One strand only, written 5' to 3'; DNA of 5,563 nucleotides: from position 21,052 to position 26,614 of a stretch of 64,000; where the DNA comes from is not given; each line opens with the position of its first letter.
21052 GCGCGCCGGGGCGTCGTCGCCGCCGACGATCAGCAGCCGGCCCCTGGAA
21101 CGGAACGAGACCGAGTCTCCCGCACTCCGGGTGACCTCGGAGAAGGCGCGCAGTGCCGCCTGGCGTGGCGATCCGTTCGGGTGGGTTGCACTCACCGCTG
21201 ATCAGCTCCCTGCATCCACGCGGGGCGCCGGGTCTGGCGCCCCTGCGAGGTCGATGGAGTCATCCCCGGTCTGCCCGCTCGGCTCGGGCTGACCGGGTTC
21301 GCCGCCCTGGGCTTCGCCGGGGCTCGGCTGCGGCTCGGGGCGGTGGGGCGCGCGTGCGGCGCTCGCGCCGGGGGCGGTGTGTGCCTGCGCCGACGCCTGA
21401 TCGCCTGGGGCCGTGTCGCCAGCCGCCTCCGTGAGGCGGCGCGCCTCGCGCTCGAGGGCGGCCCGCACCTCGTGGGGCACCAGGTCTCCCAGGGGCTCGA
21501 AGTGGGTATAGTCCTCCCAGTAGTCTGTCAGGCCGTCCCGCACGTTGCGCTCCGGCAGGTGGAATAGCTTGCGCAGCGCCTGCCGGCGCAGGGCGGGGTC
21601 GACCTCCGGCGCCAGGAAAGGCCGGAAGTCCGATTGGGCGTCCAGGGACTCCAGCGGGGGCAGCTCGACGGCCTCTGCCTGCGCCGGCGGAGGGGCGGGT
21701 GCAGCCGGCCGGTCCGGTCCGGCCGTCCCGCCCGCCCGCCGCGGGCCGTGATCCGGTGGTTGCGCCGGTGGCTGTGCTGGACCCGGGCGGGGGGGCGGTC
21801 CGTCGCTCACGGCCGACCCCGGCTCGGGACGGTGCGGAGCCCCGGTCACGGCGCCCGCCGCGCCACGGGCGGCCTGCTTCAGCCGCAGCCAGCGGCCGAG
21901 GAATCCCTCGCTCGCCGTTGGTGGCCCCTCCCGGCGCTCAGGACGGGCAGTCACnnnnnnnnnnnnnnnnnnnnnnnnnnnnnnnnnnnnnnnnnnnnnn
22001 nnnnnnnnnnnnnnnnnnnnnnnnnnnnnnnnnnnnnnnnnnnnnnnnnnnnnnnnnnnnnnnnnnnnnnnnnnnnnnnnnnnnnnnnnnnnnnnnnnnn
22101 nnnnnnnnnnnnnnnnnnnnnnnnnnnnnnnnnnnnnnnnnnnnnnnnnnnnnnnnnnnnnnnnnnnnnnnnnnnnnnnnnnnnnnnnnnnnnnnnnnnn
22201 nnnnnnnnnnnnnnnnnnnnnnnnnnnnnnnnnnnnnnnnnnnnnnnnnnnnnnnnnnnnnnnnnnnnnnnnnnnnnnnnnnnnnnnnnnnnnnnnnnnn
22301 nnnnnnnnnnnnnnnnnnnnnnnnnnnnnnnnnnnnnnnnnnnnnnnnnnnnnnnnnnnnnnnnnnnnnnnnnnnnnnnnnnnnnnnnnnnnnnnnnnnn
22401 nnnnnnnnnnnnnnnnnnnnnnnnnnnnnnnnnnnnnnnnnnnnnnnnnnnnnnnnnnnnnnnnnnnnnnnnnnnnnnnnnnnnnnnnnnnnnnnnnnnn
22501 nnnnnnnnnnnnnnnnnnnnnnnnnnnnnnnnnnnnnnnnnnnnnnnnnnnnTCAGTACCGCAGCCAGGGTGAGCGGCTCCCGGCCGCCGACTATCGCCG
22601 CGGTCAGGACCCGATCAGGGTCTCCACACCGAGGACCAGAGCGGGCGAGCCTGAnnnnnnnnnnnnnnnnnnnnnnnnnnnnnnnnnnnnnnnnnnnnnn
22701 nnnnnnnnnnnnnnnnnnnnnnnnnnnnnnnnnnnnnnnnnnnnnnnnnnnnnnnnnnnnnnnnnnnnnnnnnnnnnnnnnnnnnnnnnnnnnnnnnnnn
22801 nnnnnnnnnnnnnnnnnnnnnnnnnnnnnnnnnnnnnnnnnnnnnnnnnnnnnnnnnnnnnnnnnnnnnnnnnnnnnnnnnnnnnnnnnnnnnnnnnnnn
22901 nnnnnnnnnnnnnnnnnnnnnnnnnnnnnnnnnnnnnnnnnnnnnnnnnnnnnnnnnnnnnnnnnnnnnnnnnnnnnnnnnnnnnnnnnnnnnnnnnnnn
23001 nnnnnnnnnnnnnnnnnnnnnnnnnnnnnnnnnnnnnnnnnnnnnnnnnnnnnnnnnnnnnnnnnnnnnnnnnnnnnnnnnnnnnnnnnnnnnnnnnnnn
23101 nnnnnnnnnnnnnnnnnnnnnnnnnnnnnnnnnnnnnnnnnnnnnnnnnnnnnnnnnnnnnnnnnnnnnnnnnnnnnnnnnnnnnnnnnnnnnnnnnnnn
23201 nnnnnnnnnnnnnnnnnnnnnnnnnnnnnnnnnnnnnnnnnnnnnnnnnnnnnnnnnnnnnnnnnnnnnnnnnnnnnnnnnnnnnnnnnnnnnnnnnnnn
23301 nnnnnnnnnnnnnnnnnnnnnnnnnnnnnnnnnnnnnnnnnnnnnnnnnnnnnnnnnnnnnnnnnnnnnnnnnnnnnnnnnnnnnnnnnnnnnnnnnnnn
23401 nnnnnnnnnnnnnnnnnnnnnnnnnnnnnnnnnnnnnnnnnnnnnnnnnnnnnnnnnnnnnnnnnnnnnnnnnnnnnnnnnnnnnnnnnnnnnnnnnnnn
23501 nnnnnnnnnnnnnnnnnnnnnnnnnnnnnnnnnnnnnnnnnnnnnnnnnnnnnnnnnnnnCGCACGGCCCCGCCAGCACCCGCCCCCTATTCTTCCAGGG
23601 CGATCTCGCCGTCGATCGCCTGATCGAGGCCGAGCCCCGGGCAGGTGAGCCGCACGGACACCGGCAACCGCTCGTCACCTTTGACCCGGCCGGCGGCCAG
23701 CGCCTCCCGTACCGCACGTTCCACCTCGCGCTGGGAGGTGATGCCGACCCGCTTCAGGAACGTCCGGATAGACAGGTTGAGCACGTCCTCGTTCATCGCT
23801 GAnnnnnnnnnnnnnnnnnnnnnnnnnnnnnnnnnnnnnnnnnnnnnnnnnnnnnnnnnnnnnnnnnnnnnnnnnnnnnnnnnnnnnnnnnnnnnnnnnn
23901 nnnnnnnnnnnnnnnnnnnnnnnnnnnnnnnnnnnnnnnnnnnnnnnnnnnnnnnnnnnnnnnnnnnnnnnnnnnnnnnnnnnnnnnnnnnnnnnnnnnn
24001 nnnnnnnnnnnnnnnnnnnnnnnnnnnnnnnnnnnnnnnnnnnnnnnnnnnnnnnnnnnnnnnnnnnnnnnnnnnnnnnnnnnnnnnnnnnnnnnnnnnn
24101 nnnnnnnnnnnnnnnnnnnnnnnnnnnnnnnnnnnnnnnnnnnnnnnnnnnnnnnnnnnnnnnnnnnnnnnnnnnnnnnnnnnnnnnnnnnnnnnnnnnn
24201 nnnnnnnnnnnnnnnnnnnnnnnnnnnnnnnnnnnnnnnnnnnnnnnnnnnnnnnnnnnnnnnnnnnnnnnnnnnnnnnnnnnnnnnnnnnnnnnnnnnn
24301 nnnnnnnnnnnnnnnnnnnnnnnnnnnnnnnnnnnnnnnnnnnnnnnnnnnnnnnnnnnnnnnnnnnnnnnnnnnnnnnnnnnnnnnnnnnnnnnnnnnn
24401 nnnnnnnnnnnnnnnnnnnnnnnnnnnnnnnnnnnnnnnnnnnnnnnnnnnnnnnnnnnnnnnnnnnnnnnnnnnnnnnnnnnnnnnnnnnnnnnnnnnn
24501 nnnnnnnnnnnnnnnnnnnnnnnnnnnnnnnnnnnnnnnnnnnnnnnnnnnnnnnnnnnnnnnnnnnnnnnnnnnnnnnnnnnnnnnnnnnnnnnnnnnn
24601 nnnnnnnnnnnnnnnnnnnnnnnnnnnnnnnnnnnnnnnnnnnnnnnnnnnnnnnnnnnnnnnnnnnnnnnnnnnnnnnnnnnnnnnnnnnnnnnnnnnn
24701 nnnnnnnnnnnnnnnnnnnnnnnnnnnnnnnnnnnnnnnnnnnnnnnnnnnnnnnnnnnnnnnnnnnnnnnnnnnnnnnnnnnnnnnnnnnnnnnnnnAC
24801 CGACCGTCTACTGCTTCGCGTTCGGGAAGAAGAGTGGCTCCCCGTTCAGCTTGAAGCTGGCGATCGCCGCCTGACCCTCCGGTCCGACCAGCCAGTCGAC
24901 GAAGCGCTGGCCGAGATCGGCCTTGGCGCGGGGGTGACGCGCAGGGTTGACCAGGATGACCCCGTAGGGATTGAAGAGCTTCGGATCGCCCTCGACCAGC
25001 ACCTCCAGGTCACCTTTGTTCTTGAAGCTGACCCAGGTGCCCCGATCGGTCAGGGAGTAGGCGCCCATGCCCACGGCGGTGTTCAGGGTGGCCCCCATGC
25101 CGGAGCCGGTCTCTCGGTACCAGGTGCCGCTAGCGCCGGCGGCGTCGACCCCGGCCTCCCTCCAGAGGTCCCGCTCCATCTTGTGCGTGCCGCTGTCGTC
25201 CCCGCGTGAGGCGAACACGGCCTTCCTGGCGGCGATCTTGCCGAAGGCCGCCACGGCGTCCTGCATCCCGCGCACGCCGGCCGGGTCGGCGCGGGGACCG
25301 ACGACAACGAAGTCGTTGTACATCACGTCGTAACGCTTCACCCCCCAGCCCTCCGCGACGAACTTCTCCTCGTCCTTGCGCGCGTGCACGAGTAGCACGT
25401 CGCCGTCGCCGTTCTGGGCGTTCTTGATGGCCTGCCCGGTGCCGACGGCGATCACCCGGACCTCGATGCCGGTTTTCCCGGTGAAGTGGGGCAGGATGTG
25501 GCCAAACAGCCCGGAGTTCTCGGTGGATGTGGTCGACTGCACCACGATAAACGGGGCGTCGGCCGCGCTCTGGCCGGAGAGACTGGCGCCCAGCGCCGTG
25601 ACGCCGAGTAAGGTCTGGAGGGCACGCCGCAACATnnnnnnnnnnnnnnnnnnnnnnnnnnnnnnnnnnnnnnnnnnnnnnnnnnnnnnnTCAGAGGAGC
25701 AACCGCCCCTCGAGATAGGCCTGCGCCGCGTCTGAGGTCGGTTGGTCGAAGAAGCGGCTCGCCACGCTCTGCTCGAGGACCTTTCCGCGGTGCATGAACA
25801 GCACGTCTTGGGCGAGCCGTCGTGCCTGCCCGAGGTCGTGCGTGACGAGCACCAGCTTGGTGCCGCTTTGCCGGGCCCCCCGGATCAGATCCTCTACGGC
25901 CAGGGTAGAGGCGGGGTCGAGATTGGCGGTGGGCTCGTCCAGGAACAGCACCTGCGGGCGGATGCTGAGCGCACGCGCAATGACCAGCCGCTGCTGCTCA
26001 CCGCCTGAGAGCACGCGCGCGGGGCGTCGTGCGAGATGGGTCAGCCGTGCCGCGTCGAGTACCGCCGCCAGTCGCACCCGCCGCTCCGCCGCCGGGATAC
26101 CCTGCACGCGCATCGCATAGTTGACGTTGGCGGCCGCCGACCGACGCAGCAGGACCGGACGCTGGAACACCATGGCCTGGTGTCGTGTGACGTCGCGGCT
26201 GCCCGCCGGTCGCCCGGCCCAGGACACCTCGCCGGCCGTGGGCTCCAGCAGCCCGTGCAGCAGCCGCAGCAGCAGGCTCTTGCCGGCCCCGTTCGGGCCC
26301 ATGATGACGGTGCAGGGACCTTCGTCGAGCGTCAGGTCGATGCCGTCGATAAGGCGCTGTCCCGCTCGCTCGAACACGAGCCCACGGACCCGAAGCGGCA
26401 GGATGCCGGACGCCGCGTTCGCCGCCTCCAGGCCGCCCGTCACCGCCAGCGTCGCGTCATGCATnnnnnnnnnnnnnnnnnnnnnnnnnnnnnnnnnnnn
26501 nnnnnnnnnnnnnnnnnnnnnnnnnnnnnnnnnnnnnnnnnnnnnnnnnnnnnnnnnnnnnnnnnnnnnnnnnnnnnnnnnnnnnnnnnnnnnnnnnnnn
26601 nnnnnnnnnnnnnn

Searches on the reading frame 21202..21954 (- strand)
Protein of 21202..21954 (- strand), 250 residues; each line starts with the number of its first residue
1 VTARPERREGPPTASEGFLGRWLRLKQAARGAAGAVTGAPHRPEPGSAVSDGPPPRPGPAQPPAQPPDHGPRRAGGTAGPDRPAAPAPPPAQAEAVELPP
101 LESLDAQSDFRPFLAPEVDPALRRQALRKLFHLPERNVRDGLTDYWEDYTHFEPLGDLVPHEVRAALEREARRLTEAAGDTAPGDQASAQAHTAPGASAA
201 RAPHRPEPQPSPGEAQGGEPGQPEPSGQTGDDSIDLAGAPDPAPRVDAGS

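Call 92: search_protein_families(library=pfam, proteins=[window:21202-21954:-], max_evalue=0.00001)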
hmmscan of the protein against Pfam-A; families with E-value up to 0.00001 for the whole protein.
window:21202-21954:- (250 aa): 1 family
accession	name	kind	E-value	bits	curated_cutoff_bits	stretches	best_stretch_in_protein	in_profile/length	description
PF11748.13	DUF3306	-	1.7e-24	87.3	25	1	17-155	1-120/120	Protein of unknown function (DUF3306)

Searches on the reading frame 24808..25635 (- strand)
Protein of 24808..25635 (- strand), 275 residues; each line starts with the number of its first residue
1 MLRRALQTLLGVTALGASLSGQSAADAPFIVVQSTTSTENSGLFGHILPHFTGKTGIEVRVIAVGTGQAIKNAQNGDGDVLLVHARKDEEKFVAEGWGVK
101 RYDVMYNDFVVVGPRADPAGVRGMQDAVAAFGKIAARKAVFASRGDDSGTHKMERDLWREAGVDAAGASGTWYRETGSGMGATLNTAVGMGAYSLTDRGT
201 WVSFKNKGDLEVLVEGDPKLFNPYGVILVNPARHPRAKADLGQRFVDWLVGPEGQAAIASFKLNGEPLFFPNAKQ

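Call 33: search_protein_families(library=pfam, proteins=[window:24808-25635:-], max_evalue=0.00001)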
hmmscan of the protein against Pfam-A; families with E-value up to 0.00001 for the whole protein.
window:24808-25635:- (275 aa): 3 families
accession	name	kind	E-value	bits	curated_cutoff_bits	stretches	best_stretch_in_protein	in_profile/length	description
PF12849.12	PBP_like_2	-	9.7e-46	157.1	27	1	24-253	3-267/267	PBP superfamily domain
PF13531.11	SBP_bac_11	-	8.4e-15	55.6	25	1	42-260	11-223/227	Bacterial extracellular solute-binding protein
PF01547.30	SBP_bac_1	-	5.2e-06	27.1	26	0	50-256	16-307/307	Bacterial extracellular solute-binding protein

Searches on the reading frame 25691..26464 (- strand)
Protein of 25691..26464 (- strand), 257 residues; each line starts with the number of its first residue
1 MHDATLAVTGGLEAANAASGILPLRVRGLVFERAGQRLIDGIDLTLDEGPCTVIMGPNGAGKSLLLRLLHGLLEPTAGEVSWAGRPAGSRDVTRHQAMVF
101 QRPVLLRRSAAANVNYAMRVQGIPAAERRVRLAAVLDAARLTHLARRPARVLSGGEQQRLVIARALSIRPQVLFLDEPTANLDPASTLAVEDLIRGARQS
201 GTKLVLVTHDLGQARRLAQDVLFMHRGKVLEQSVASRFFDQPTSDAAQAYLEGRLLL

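Call 33: search_protein_families(library=pfam, proteins=[window:25691-26464:-], max_evalue=0.00001)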
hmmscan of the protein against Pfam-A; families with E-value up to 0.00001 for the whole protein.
window:25691-26464:- (257 aa): 2 families
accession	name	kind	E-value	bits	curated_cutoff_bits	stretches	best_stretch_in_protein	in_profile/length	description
PF00005.33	ABC_tran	-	2e-31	109.8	25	1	40-180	2-137/137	ABC transporter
PF13304.12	AAA_21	-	2.6e-11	44.6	27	0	143-211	229-300/304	AAA domain, putative AbiEii toxin, Type IV TA system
